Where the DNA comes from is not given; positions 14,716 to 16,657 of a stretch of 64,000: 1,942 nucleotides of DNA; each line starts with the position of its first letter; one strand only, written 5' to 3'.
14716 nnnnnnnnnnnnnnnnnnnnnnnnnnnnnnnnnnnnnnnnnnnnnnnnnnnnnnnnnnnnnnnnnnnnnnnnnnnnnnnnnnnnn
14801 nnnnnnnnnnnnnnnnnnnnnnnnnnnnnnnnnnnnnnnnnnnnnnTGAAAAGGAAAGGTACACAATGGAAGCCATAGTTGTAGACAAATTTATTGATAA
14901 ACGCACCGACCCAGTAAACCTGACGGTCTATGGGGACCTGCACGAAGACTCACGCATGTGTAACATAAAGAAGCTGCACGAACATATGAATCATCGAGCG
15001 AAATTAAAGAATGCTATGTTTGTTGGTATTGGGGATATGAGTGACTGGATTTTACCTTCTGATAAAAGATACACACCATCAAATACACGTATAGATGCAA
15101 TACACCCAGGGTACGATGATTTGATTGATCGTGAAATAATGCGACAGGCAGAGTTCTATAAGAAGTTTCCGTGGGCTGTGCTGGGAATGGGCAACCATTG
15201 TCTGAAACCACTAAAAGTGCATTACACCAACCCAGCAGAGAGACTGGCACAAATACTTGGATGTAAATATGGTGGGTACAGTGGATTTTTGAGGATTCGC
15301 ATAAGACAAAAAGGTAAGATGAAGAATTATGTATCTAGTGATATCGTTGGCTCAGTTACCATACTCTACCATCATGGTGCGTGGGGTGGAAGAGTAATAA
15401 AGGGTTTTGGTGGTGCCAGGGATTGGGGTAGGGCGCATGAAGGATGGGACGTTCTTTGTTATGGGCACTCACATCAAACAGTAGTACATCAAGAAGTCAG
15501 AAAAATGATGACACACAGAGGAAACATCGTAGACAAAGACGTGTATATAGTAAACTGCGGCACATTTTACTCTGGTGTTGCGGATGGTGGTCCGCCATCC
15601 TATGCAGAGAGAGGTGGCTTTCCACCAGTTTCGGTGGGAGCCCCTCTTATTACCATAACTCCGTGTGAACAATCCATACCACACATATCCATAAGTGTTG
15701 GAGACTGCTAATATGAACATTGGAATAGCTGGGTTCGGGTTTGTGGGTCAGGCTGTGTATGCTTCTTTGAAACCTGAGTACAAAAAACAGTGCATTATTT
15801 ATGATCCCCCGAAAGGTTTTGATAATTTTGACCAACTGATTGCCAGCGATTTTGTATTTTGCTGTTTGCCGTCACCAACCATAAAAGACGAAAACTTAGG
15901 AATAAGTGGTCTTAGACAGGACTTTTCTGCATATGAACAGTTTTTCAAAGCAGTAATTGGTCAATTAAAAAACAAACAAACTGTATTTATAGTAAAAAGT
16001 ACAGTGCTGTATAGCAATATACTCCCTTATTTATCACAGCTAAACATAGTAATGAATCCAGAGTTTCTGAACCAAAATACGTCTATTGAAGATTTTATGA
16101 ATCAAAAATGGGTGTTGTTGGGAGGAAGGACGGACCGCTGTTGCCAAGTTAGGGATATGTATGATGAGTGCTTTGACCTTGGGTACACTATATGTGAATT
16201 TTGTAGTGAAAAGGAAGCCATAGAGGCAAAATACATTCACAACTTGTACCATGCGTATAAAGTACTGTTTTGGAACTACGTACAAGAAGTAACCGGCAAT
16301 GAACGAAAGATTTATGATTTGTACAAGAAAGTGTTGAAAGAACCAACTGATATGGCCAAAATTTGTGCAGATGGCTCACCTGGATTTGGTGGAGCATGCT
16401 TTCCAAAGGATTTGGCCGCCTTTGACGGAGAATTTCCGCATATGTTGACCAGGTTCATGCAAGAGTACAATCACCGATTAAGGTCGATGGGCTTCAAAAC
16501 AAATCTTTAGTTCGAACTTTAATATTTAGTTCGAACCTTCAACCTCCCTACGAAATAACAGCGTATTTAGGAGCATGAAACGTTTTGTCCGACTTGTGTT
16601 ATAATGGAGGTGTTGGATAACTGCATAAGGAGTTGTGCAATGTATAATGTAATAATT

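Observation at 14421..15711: Macro domain gene with no canonical start, followed by a calcineurin-like phosphoesterase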

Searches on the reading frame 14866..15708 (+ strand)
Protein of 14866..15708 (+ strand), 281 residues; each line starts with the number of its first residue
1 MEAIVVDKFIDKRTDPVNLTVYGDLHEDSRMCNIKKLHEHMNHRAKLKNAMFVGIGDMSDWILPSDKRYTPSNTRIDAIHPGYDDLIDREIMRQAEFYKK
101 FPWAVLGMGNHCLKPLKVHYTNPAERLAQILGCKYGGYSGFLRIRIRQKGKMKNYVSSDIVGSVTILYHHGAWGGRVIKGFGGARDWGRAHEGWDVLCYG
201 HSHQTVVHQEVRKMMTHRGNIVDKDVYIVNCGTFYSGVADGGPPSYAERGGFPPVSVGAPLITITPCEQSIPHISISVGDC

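Call 4: search_protein_families(library=pfam, proteins=[window:14866-15708:+], max_evalue=0.1)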
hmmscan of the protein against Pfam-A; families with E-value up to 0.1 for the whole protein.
window:14866-15708:+ (281 aa): 2 families
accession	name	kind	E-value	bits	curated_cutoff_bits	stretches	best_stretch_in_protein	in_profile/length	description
PF00149.33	Metallophos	-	0.00059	20.8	21.5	1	19-204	3-190/191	Calcineurin-like phosphoesterase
PF12850.12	Metallophos_2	-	0.09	13.2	27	1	189-234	101-135/154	Calcineurin-like phosphoesterase superfamily domain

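Call 13: find_related_loci(query=window:14866-15708:+, collection=viral_contigs, flank=4000)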
Query window:14866-15708:+ (281 aa) in viral_contigs; peptide patterns used: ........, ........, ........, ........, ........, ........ (x = any residue, [..] = any of these).
4 stretches matched a pattern, but none encodes a relative of the query by tblastn (E <= 1e-3).

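Call 20: search_protein_families(library=phrogs, proteins=[window:14866-15708:+], max_evalue=0.001)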
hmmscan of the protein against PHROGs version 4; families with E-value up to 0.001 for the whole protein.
window:14866-15708:+ (281 aa): 1 family
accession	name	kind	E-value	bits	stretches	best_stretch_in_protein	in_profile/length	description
phrog_7339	-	DNA, RNA and nucleotide metabolism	2.1e-06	28.3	1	12-234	25-225/263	DNA repair exonuclease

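Call 23: list_cluster_members(proteins=[window:14427-14846:+, window:14424-14846:+, window:14421-14846:+, P0001, P0104, window:14866-15708:+])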
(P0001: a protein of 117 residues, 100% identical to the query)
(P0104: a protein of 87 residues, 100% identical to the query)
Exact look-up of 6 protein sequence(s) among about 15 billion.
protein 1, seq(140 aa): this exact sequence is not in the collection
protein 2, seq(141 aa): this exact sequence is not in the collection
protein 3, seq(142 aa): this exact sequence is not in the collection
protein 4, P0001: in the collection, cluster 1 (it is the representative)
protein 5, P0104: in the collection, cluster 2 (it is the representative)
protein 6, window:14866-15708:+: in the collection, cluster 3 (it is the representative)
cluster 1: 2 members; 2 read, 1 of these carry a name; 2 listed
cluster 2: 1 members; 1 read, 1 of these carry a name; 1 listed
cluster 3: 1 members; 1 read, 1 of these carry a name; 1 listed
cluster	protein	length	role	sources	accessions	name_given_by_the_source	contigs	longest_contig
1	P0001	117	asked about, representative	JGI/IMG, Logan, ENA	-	-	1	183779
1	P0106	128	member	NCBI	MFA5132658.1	MAG: macro domain-containing protein [Candidatus Paceibacterota bacterium]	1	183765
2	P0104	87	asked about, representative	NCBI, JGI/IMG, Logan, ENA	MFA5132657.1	MAG: hypothetical protein WC444_05045 [Candidatus Paceibacterota bacterium]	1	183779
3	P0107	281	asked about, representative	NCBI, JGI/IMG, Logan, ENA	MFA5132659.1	MAG: hypothetical protein WC444_05055 [Candidatus Paceibacterota bacterium]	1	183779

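Call 30: find_homologous_proteins(query=window:14866-15708:+)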
Query window:14866-15708:+ (281 aa): 62 proteins with E <= 0.001 among 231 candidates.
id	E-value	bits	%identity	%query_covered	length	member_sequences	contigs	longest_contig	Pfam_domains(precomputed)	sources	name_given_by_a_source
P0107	7.9e-197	670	100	100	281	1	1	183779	-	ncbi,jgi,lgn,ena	ncbi:MAG: hypothetical protein WC444_05055 [Candidatus Paceibacterota bacterium]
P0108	2.8e-82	294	49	100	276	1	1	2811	-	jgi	-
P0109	5.0e-81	290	50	94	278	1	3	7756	-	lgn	-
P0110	2.7e-80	288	47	99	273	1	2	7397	-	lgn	-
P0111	1.8e-78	282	49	100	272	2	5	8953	-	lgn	-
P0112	1.9e-78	282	50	95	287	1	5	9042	-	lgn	-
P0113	2.3e-77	278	51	95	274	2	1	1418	-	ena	-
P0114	6.9e-76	273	47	93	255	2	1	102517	-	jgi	-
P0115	1.2e-75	273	46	100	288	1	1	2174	-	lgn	-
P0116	3.1e-74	268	49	95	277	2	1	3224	-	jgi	-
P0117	1.3e-73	266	48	95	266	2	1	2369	-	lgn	-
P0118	3.9e-70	254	47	94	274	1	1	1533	-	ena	-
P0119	2.0e-68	249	47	95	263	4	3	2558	-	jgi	-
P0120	2.3e-68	249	44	100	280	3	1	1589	-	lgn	-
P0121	2.3e-65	239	47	95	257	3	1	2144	-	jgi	jgi:hypothetical protein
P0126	5.1e-55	205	39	100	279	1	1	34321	-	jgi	-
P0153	1.3e-33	135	36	90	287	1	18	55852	-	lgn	-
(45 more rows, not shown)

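Call 31: find_encoding_contigs(protein=P0114, flank=4000, max_places=2)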
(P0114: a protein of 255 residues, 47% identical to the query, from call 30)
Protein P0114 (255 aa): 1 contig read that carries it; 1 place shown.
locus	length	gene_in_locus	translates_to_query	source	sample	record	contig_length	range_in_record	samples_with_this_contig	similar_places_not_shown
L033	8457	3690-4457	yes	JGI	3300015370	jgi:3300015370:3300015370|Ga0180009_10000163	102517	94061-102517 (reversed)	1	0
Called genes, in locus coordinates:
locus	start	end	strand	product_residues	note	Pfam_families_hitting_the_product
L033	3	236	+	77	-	?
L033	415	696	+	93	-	-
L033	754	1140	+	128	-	PF00072:Response_reg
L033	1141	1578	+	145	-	-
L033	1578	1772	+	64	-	-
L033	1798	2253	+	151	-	PF14667:Polysacc_synt_C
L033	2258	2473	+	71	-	PF09723:Zn_ribbon_8 (weak)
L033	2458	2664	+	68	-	-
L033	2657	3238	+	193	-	-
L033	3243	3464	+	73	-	-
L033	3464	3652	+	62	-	-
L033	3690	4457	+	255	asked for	-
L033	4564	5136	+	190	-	-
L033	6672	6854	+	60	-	-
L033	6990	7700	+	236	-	PF00149:Metallophos, PF12850:Metallophos_2 (weak)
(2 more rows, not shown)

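Call 32: find_encoding_contigs(protein=P0126, flank=4000, max_places=2)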
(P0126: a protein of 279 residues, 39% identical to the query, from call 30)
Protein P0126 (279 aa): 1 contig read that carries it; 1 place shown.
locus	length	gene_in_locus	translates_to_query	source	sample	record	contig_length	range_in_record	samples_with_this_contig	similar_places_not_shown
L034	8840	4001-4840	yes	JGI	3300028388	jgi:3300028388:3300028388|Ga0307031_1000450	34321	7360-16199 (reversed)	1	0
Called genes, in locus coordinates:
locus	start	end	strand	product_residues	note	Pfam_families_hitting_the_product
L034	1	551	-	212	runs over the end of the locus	PF10108:DNA_pol_B_exo2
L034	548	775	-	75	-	-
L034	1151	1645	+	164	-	PF01510:Amidase_2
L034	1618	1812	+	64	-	-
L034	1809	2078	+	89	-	-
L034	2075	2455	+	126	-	-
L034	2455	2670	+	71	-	-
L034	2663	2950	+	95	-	-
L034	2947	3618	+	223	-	PF01170:UPF0020 (faint), PF01555:N6_N4_Mtase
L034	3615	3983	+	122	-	-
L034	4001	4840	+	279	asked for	-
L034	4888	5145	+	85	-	-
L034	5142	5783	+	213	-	-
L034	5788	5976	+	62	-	-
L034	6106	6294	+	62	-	-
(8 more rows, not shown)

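Call 33: find_encoding_contigs(protein=P0112, flank=4000, max_places=3)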
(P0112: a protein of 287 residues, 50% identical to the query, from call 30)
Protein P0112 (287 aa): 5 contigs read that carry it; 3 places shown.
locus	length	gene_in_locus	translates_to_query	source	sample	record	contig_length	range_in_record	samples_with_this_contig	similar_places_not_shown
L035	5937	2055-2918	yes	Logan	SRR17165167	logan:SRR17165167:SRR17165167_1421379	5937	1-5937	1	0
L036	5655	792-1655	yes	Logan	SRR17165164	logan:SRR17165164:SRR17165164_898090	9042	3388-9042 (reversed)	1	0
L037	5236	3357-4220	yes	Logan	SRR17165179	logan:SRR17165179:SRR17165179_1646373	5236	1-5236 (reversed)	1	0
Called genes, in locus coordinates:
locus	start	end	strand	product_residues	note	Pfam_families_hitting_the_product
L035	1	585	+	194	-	?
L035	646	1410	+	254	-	-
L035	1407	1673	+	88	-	-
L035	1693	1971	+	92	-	-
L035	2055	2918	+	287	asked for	-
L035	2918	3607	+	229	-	-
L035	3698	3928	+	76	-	-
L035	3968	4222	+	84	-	-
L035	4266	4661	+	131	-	-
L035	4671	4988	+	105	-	-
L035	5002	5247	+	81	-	-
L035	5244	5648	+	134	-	PF11672:DUF3268, PF20120:DUF6510 (faint)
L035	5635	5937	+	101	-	PF24875:DUF7736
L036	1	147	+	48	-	?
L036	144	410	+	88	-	-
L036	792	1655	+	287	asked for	-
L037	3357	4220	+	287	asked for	-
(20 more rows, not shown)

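Call 34: find_encoding_contigs(protein=P0153, flank=4000, max_places=2)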
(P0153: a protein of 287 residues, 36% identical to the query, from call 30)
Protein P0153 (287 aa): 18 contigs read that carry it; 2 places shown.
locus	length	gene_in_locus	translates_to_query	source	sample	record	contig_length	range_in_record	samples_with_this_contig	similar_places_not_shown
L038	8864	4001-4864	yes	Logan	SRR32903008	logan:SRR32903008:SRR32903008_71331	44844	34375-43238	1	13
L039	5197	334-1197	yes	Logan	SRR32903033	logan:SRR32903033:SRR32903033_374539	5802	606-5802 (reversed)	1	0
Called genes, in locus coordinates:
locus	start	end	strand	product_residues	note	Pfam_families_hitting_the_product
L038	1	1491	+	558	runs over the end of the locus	PF23140:Gp80 (weak)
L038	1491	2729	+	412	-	-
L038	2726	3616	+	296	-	-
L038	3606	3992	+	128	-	-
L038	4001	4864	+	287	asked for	-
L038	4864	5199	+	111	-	-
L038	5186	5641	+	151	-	PF08291:Peptidase_M15_3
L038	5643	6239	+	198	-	-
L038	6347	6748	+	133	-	-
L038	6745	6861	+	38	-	-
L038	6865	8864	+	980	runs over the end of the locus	-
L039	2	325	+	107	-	?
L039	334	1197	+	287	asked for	-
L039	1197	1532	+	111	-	-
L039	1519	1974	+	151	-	PF08291:Peptidase_M15_3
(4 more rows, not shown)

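Call 48: search_solved_structures(query=A2, max_evalue=1, show_alignments=1)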
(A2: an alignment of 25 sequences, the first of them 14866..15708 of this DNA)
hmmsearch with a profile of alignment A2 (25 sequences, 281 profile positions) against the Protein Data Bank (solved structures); distinct sequences matched with E-value up to 1: 1.
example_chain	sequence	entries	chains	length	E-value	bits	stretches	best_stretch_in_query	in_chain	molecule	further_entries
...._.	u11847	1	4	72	0.29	13.4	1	13-72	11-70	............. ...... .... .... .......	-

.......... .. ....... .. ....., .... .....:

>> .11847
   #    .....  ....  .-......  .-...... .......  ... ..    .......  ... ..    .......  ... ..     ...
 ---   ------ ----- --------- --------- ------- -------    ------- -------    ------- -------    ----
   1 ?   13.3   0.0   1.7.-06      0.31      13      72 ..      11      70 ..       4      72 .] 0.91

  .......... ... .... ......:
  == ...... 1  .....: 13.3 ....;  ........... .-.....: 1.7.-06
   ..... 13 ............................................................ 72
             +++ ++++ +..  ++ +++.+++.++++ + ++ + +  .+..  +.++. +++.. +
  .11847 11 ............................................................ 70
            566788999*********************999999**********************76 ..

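Call 49: search_protein_families(library=ncbifam, proteins=[window:14866-15708:+], max_evalue=0.1)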
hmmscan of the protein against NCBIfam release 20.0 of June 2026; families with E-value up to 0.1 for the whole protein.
window:14866-15708:+ (281 aa): 1 family
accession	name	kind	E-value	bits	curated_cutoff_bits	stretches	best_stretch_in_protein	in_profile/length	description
TIGR00040.1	yfcE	subfamily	0.052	13.6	56.25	0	193-211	106-124/158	YfcE family phosphodiesterase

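Call 60: predict_structure(alignment_id=A2)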
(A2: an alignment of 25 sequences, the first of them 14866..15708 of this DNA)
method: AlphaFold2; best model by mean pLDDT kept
length: 281 residues; sequences in the alignment: 25
mean_pLDDT: 87.1   pTM: 0.87
mean pLDDT of the five models: 87.1, 84.7, 84.3, 84.2, 82.9
residues with pLDDT >= 90: 161; 70-90: 83; 50-70: 37; < 50: 0
segments of 3 or more residues with pLDDT < 50: none
pLDDT, mean of each block of 10 residues (from residue 1): 95 95 90 91 97 94 78 65 82 96 96 89 97 97 93 65 94 70 92 94 83 90 94 77 72 78 89 88 62
secondary structure, 60 per line:
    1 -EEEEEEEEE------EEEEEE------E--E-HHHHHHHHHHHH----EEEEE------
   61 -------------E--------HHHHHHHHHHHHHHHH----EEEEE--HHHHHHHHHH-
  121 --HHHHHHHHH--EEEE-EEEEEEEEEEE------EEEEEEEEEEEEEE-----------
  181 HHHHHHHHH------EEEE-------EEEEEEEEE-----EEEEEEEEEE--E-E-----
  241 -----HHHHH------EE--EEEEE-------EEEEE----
elements in order: E2-10 E17-22 H34-45 E50-54 H83-98 E103-107 H110-119 H123-131 E134-137 E139-149 E156-169 H181-189 E196-199 E207-215 E221-230 H246-250 E261-265 E273-277

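Call 63: fold_search(model_id=the predicted structure, library=pdb)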
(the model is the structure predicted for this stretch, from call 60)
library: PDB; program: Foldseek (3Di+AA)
matches with E <= 10: 741; with E <= 0.001: 0
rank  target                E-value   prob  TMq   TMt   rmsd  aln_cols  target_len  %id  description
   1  9o04_J                1.1e-03  0.89  0.30  0.29  10.3       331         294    9  CryoEM structure of the FBXO42-CCDC6-PP2Ac degradasome (released 2026-01-21)
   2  6nvp                  1.4e-03  0.98  0.31  0.42  13.1       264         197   12  Crystal structure of Pseudomonas putida nuclease MPE (released 2019-03-27)
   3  2cv9_A                6.8e-03  0.69  0.31  0.34   9.6       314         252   11  Crystal structure of a hypothetical protein from Thermus thermophilus HB8 (released 2005-12-01)
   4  6hqu_B                1.3e-01  0.06  0.14  0.16  12.3       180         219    8  Humanised RadA mutant HumRadA22 in complex with a recombined BRC repeat 8-2 (released 2019-10-09)
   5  4tla_E                1.4e-01  0.14  0.20  0.22  11.5       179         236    8  Crystal structure of N-terminal C1 domain of KaiC (released 2015-07-01)
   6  3k09_D                1.5e-01  0.16  0.20  0.13  12.7       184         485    9  Crystal structure of the phosphorylation-site mutant S431D of the KaiC circadian clock protein (released 2010-03-31)
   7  2i71_B                1.6e-01  0.08  0.14  0.11  17.9       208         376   12  Crystal structure of a Conserved Protein of Unknown Function from Sulfolobus solfataricus P2 (released 2006-10-03)
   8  8gqb                  1.7e-01  0.15  0.23  0.16  14.3       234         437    8  Crystal structure of lasso peptide epimerase MslH D11A mutant (released 2023-06-21)
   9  4tle_C                1.7e-01  0.12  0.18  0.21  12.0       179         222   11  Crystal structure of N-terminal C1 domain of KaiC (released 2015-07-01)
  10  2gbl_D                1.7e-01  0.10  0.19  0.13  16.5       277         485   10  Crystal Structure of Full Length Circadian Clock Protein KaiC with Phosphorylation Sites (released 2007-01-23)
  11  2wqk_A                1.7e-01  0.06  0.14  0.15  20.6       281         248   11  Crystal Structure of Sure Protein from Aquifex aeolicus (released 2009-09-29)
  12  3kb2_B                1.8e-01  0.10  0.17  0.23  11.4       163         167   13  Crystal Structure of YorR protein in complex with phosphorylated GDP from Bacillus subtilis, Northeast Structural Geno (released 2009-10-27)
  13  3k0f_A                2.0e-01  0.11  0.20  0.13  16.3       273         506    9  Crystal structure of the phosphorylation-site double mutant T426A/T432A of the KaiC circadian clock protein (released 2010-03-31)
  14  4tld_D                2.2e-01  0.13  0.18  0.22  12.6       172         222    9  Crystal structure of N-terminal C1 domain of KaiC (released 2015-07-01)
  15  6x61_A                2.5e-01  0.14  0.21  0.24  12.3       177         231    9  Crystal structure of the N-terminal thioredoxin domain of SasA in complex with the N-terminal CI domain of KaiC from T (released 2021-06-02)
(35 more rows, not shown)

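Call 65: search_dna_similar(query=window:14866-15708:+, collection=phages, mode=protein, max_rows=25, max_evalue=0.001)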
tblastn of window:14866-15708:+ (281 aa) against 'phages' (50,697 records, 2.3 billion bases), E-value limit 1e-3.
Records with a match: 2; places in all: 2; records where one place covers at least 80% of the query: 2.
Best place of each record, by identity: <60% 2.
By first word of the organism name: Bacillus 2.
By host as written in the record: Bacillus cereus BC102p 1; Bacillus cereus 1.
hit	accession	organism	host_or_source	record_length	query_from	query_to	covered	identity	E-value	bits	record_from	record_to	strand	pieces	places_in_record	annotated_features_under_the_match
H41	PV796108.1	Bacillus phage Edson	Bacillus cereus BC102p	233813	24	271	88%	24.4%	6e-7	56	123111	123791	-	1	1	hypothetical protein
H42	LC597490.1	Bacillus phage vB_BceM_WH1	Bacillus cereus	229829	24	271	88%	24.4%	2e-5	52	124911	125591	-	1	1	hypothetical protein_gp114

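Call 67: fold_search(model_id=the predicted structure, library=viral)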
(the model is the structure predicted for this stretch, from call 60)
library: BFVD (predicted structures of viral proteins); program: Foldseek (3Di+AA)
matches with E <= 10: 608; with E <= 0.001: 30
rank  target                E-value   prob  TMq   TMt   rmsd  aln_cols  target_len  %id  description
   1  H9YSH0                1.1e-21  1.00  0.82  0.80   3.7       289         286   22  (no name in the UniProt tables at hand)
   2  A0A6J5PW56            2.9e-20  1.00  0.79  0.74   4.8       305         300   23  Calcineurin-like phosphoesterase domain, ApaH type [uncultured Caudovirales phage]
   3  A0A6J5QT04            2.7e-16  1.00  0.65  0.79   3.8       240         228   22  Calcineurin-like phosphoesterase domain, ApaH type (Fragment) [uncultured Caudovirales phage]
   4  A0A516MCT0            3.5e-14  1.00  0.67  0.47   4.8       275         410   17  (no name in the UniProt tables at hand)
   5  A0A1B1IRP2            6.1e-11  1.00  0.67  0.72   5.1       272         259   15  (no name in the UniProt tables at hand)
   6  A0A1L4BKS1            1.8e-10  1.00  0.64  0.67   5.0       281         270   13  (no name in the UniProt tables at hand)
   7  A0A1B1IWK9            3.0e-09  1.00  0.59  0.57   7.0       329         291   13  (no name in the UniProt tables at hand)
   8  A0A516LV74            1.3e-08  1.00  0.54  0.44   6.4       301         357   13  (no name in the UniProt tables at hand)
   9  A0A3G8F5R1            5.1e-08  1.00  0.52  0.58   6.0       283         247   13  (no name in the UniProt tables at hand)
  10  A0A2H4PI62            5.1e-08  1.00  0.54  0.59   6.2       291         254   13  Metallophosphoesterase [Streptomyces phage WRightOn]
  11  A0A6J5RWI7            1.9e-07  1.00  0.57  0.41   5.9       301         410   15  Calcineurin-like phosphoesterase domain-containing protein [uncultured Caudovirales phage]
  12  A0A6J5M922            2.2e-07  1.00  0.53  0.50   6.3       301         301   13  Calcineurin-like phosphoesterase domain, lpxH type [uncultured Caudovirales phage]
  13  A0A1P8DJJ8            1.2e-06  1.00  0.56  0.49   6.1       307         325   14  (no name in the UniProt tables at hand)
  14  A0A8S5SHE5            5.6e-06  1.00  0.39  0.29  13.5       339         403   13  DNA polymerase II small subunit [Siphoviridae sp. ctBCr48]
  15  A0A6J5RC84            6.3e-06  1.00  0.52  0.37  10.2       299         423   12  MPP_superfamily domain containing protein [uncultured Caudovirales phage]
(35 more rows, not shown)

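Call 76: search_protein_families(library=padloc, proteins=[window:14866-15708:+], max_evalue=0.01)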
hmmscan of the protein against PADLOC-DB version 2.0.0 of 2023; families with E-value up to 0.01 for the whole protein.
window:14866-15708:+ (281 aa): 0 families

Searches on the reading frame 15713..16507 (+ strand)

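Call 4: search_protein_families(library=pfam, proteins=[window:15713-16507:+], max_evalue=0.1)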
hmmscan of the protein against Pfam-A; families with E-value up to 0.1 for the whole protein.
window:15713-16507:+ (265 aa): 2 families
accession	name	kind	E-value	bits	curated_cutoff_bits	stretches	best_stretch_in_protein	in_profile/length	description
PF03721.20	UDPG_MGDP_dh_N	-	2.1e-09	37.6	27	1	42-141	74-178/187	UDP-glucose/GDP-mannose dehydrogenase family, NAD binding domain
PF00984.24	UDPG_MGDP_dh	-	4.2e-06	27.2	25.4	1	169-237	3-71/94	UDP-glucose/GDP-mannose dehydrogenase family, central domain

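Call 20: search_protein_families(library=phrogs, proteins=[window:15713-16507:+], max_evalue=0.001)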
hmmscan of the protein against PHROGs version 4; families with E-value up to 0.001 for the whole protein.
window:15713-16507:+ (265 aa): 1 family
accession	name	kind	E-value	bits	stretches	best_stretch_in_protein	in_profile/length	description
phrog_9148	-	other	3.9e-31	109.4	1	40-244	72-277/382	UDP-glucose dehydrogenase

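Call 49: search_protein_families(library=ncbifam, proteins=[window:15713-16507:+], max_evalue=0.1)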
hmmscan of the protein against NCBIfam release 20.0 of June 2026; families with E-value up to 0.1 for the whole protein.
window:15713-16507:+ (265 aa): 4 families
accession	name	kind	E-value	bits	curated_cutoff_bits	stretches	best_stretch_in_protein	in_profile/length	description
TIGR03026.1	NDP-sugDHase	subfamily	3.8e-21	75.3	189.8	1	43-242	75-277/413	nucleotide sugar dehydrogenase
NF041297.1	UDPGDh_AglM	equivalog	8.9e-16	57.8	670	1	38-237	68-276/429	UDP-glucose 6-dehydrogenase AglM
NF047673.2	TeichurnBiosyTuaD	equivalog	3e-09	36.5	700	1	108-237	143-269/439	UDP-glucose 6-dehydrogenase TuaD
NF011631.0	PRK15057.1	equivalog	1.3e-07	31.1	757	1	72-234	95-258/388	UDP-glucose 6-dehydrogenase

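Call 76: search_protein_families(library=padloc, proteins=[window:15713-16507:+], max_evalue=0.01)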
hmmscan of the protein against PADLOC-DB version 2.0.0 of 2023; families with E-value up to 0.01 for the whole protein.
window:15713-16507:+ (265 aa): 0 families
